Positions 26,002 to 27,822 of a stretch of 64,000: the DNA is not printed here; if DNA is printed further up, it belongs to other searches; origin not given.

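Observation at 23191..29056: Two tandem TcuA-like flavoprotein + MmgE/PrpD modules with no TcuB/TcuC partners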

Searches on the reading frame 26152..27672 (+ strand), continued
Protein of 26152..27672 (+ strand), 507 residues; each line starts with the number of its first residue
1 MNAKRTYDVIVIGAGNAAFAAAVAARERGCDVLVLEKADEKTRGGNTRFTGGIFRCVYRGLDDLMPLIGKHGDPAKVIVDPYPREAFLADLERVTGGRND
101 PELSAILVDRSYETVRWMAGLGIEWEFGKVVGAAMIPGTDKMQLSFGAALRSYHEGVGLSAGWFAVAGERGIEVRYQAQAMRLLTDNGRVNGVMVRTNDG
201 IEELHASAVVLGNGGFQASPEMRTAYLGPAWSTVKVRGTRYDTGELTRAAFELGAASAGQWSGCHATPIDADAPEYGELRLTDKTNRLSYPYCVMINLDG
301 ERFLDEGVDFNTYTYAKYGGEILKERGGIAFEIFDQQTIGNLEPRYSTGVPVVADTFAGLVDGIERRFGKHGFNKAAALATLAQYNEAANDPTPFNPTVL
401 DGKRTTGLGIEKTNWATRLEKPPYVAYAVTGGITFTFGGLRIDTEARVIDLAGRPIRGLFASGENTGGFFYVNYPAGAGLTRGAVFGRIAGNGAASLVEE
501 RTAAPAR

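Call 35: get_annotated_region(hit=H3, flank=8000)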
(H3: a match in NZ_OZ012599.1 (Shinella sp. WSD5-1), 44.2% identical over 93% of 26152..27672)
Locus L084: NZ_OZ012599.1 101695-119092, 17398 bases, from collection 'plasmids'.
description: Shinella sp. WSD5-1 isolate ena-SAMPLE-TAB-07-02-2024-12:43:32:187-194197 plasmid pcSHIWSD5, complete sequence
organism: Shinella sp. WSD5-1 (NCBI taxid 3118468)
taxonomy: Bacteria; Pseudomonadota; Alphaproteobacteria; Hyphomicrobiales; Rhizobiaceae; Shinella; Shinella sp. WSD5-1
host: -; source: -; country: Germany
typing (MOB-suite, as given by PLSDB): non-mobilizable; replicon rep_cluster_515
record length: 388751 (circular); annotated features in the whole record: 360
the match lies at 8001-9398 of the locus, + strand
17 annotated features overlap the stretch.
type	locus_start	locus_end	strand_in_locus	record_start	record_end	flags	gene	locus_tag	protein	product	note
CDS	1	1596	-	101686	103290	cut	-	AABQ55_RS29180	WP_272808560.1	5-guanidino-2-oxopentanoate decarboxylase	-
CDS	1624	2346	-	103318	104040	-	-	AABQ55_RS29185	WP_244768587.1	aldolase/citrate lyase family protein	-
CDS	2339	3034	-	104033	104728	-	-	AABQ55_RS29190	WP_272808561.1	RraA family protein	-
CDS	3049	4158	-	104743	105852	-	-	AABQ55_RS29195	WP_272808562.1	ABC transporter ATP-binding protein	-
CDS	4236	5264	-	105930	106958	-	-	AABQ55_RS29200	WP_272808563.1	spermidine/putrescine ABC transporter substrate-binding protein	GO:0015846 - polyamine transport [Evidence IEA]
CDS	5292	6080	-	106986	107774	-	-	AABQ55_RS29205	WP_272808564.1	ABC transporter permease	GO:0055085 - transmembrane transport [Evidence IEA]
CDS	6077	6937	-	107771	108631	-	-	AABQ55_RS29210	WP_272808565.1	ABC transporter permease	GO:0055085 - transmembrane transport [Evidence IEA]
CDS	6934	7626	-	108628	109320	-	-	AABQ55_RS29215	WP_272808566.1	GntR family transcriptional regulator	-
CDS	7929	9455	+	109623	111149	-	tcuA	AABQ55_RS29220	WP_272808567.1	FAD-dependent tricarballylate dehydrogenase TcuA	-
CDS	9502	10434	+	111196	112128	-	-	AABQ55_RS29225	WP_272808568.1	NAD(P)-dependent oxidoreductase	-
CDS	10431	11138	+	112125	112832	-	-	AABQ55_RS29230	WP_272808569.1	aldolase/citrate lyase family protein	-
CDS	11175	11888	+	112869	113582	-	-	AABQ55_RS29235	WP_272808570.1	4-carboxy-4-hydroxy-2-oxoadipate aldolase/oxaloacetate decarboxylase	-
CDS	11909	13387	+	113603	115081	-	-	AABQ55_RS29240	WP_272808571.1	aldehyde dehydrogenase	-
CDS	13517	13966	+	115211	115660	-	-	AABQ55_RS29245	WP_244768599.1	tripartite tricarboxylate transporter TctB family protein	-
CDS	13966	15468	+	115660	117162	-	-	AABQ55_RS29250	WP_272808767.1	tripartite tricarboxylate transporter permease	-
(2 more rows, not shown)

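Call 36: get_annotated_region(hit=H4, flank=8000)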
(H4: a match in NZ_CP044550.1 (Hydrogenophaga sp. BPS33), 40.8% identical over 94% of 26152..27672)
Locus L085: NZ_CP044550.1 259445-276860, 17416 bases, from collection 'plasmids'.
description: Hydrogenophaga sp. BPS33 plasmid pBPS33-1, complete sequence
organism: Hydrogenophaga sp. BPS33 (NCBI taxid 2651974)
taxonomy: Bacteria; Pseudomonadota; Betaproteobacteria; Burkholderiales; Comamonadaceae; Hydrogenophaga; Hydrogenophaga sp. BPS33
host: -; source: -; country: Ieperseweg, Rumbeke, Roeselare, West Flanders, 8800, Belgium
typing (MOB-suite, as given by PLSDB): non-mobilizable
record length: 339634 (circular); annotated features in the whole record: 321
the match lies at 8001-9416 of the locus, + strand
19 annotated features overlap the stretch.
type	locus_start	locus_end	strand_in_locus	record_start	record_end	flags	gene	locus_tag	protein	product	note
CDS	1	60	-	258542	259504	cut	-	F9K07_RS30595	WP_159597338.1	tripartite tricarboxylate transporter substrate binding protein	-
CDS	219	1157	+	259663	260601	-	-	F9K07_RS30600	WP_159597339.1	LysR family transcriptional regulator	-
CDS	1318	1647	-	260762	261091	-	-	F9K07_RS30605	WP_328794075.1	LysR family transcriptional regulator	-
CDS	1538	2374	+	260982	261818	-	-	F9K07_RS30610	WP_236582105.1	nucleoside hydrolase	-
CDS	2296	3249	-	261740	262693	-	-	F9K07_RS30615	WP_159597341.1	2-hydroxyacid dehydrogenase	-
CDS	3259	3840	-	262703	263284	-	-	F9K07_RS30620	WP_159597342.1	amino acid synthesis family protein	-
CDS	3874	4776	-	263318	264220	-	-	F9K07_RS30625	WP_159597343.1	NAD(P)-dependent oxidoreductase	-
CDS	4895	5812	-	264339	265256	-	-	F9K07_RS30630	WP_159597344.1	LysR family transcriptional regulator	-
CDS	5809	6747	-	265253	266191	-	-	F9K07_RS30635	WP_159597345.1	CysB family HTH-type transcriptional regulator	-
CDS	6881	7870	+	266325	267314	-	-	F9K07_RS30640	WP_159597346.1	tripartite tricarboxylate transporter substrate binding protein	-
CDS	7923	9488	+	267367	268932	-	tcuA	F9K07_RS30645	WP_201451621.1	FAD-dependent tricarballylate dehydrogenase TcuA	-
CDS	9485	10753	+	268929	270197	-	-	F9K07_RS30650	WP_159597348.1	3-isopropylmalate dehydratase large subunit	-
CDS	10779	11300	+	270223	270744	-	leuD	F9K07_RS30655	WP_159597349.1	3-isopropylmalate dehydratase small subunit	-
CDS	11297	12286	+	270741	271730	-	-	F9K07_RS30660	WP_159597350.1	tripartite tricarboxylate transporter substrate binding protein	-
CDS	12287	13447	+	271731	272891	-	-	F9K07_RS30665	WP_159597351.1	PrpF domain-containing protein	-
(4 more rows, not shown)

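Call 47: get_annotated_region(hit=H2, flank=8000)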
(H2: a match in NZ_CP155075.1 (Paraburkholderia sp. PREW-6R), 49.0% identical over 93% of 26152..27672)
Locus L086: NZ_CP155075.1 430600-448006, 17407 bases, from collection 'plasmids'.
description: Paraburkholderia sp. PREW-6R plasmid unnamed1, complete sequence
organism: Paraburkholderia sp. PREW-6R (NCBI taxid 3141544)
taxonomy: Bacteria; Pseudomonadota; Betaproteobacteria; Burkholderiales; Burkholderiaceae; Paraburkholderia; Paraburkholderia sp. PREW-6R
host: -; source: single cell,Phlox subulata; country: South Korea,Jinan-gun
typing (MOB-suite, as given by PLSDB): non-mobilizable
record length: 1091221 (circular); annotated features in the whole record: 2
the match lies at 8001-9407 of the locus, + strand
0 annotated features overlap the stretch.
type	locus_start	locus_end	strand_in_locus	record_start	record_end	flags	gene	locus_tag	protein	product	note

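Call 48: get_annotated_region(hit=H6, flank=8000)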
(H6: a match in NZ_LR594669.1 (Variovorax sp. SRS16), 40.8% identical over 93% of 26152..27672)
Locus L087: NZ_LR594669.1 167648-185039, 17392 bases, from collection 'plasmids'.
description: Variovorax sp. SRS16 plasmid 4
organism: Variovorax sp. SRS16 (NCBI taxid 282217)
taxonomy: Bacteria; Pseudomonadota; Betaproteobacteria; Burkholderiales; Comamonadaceae; Variovorax; Variovorax sp. SRS16
host: -; source: linuron-contaminated soil; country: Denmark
typing (MOB-suite, as given by PLSDB): non-mobilizable
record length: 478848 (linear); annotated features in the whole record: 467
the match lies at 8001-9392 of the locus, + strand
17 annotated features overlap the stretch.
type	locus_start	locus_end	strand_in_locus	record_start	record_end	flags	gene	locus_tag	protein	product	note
CDS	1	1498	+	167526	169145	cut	-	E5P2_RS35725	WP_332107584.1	ShlB/FhaC/HecB family hemolysin secretion/activation protein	GO:0006811 - monoatomic ion transport [Evidence IEA]; GO:0015031 - protein transport [Evidence IEA]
CDS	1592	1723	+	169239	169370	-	-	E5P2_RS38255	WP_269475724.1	hypothetical protein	-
CDS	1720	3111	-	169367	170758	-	-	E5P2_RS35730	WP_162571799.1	FAD-dependent oxidoreductase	-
CDS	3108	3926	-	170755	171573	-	-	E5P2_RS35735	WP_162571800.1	aspartate/glutamate racemase family protein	-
CDS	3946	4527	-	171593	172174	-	-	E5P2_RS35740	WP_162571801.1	isochorismatase family cysteine hydrolase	-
CDS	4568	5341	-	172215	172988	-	-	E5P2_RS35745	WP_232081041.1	SDR family oxidoreductase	-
CDS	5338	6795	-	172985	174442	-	-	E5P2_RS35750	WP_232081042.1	FAD-dependent oxidoreductase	-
CDS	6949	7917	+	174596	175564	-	-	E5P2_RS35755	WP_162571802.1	tripartite tricarboxylate transporter substrate binding protein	-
CDS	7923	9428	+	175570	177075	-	tcuA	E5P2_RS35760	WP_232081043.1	FAD-dependent tricarballylate dehydrogenase TcuA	-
CDS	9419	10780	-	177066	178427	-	-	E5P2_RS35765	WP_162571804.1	MmgE/PrpD family protein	-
CDS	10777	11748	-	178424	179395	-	-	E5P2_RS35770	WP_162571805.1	tripartite tricarboxylate transporter substrate binding protein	-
CDS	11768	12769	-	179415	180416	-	-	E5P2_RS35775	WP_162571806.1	tripartite tricarboxylate transporter substrate-binding protein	-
CDS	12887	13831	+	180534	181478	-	-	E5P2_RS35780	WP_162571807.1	aspartate/glutamate racemase family protein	-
CDS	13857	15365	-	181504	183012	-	argH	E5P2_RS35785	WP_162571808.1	argininosuccinate lyase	GO:0042450 - arginine biosynthetic process via ornithine [Evidence IEA]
CDS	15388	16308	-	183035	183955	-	-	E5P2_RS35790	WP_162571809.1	transporter substrate-binding domain-containing protein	-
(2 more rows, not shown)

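Call 49: get_annotated_region(hit=H7, flank=8000)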
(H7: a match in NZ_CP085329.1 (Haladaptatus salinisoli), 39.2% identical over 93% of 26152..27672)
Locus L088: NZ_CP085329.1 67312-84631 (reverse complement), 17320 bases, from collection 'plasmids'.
description: Haladaptatus salinisoli strain PSR8 plasmid unnamed2, complete sequence
organism: Haladaptatus salinisoli (NCBI taxid 2884876)
taxonomy: Archaea; Euryarchaeota; Halobacteria; Halobacteriales; Haladaptataceae; Haladaptatus; Haladaptatus salinisoli
host: -; source: cell culture,saline soil; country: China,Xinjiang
typing (MOB-suite, as given by PLSDB): non-mobilizable
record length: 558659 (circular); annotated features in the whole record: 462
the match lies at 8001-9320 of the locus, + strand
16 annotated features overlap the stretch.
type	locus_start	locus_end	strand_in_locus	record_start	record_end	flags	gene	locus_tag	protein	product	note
CDS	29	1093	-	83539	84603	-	-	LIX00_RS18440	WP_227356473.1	alkaline phosphatase family protein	-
CDS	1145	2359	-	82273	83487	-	-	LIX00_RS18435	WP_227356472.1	MFS transporter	GO:0055085 - transmembrane transport [Evidence IEA]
CDS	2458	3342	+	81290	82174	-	-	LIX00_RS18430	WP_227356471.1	isocitrate lyase/phosphoenolpyruvate mutase family protein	-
CDS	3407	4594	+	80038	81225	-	-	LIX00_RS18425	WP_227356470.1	iron-containing alcohol dehydrogenase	-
CDS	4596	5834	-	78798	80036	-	-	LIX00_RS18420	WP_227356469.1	MFS transporter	GO:0055085 - transmembrane transport [Evidence IEA]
CDS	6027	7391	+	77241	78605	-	-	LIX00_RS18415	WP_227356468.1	MmgE/PrpD family protein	-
CDS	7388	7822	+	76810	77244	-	-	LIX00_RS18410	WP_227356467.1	cupin domain-containing protein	-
CDS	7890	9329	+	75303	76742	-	tcuA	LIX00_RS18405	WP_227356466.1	FAD-dependent tricarballylate dehydrogenase TcuA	-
CDS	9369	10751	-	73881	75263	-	-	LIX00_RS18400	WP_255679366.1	ABC transporter substrate-binding protein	-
CDS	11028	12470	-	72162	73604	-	-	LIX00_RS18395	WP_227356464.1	ABC transporter substrate-binding protein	-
CDS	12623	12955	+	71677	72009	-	-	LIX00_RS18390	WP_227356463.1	hypothetical protein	-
CDS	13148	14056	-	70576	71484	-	-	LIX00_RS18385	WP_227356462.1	carbohydrate ABC transporter permease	GO:0008643 - carbohydrate transport [Evidence IEA]; GO:0055085 - transmembrane transport [Evidence IEA]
CDS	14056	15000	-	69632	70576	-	-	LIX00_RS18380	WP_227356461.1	sugar ABC transporter permease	-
CDS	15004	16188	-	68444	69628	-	-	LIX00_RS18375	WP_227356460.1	ABC transporter ATP-binding protein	-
CDS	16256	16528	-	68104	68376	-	-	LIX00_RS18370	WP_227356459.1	hypothetical protein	-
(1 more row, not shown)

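Call 50: get_annotated_region(hit=H10, flank=6000)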
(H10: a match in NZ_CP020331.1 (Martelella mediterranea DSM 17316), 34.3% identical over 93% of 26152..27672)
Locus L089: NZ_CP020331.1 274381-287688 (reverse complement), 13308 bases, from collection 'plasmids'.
description: Martelella mediterranea DSM 17316 strain MACL11 plasmid pMM593, complete sequence
organism: Martelella mediterranea DSM 17316 (NCBI taxid 1122214)
taxonomy: Bacteria; Pseudomonadota; Alphaproteobacteria; Hyphomicrobiales; Aurantimonadaceae; Martelella; Martelella mediterranea; Martelella mediterranea DSM 17316
host: -; source: -; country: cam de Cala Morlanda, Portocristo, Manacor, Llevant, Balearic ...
typing (MOB-suite, as given by PLSDB): non-mobilizable; replicon rep_cluster_354
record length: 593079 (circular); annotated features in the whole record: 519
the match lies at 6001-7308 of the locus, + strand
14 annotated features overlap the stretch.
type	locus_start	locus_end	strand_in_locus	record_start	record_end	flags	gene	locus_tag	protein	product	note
CDS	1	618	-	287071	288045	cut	-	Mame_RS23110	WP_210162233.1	branched-chain amino acid ABC transporter permease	GO:0015803 - branched-chain amino acid transport [Evidence IEA]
CDS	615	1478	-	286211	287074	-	-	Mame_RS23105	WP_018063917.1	branched-chain amino acid ABC transporter permease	GO:0015803 - branched-chain amino acid transport [Evidence IEA]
CDS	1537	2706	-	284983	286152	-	-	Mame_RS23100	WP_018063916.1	ABC transporter substrate-binding protein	-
CDS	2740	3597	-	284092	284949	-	-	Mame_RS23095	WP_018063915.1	alpha/beta hydrolase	-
CDS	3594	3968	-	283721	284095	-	-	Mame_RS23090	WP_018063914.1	hypothetical protein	-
CDS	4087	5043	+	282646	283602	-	-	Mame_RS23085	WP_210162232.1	SMP-30/gluconolactonase/LRE family protein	-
CDS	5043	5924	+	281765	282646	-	-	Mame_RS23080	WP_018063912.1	NAD(P)-dependent oxidoreductase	-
CDS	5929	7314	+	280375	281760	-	tcuA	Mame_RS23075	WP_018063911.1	FAD-dependent tricarballylate dehydrogenase TcuA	-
CDS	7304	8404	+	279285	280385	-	tcuB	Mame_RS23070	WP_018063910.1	tricarballylate utilization 4Fe-4S protein TcuB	-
CDS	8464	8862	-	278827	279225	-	-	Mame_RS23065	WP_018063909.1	OB-fold domain-containing protein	-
CDS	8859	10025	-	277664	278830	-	-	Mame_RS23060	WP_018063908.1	acetyl-CoA acetyltransferase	-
CDS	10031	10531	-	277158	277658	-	-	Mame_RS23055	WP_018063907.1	3-hydroxyacyl-CoA dehydrogenase family protein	GO:0006631 - fatty acid metabolic process [Evidence IEA]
CDS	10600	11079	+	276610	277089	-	-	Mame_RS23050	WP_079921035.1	acetate--CoA ligase family protein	-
CDS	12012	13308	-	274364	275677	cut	-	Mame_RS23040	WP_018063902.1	TRAP transporter large permease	GO:0008643 - carbohydrate transport [Evidence IEA]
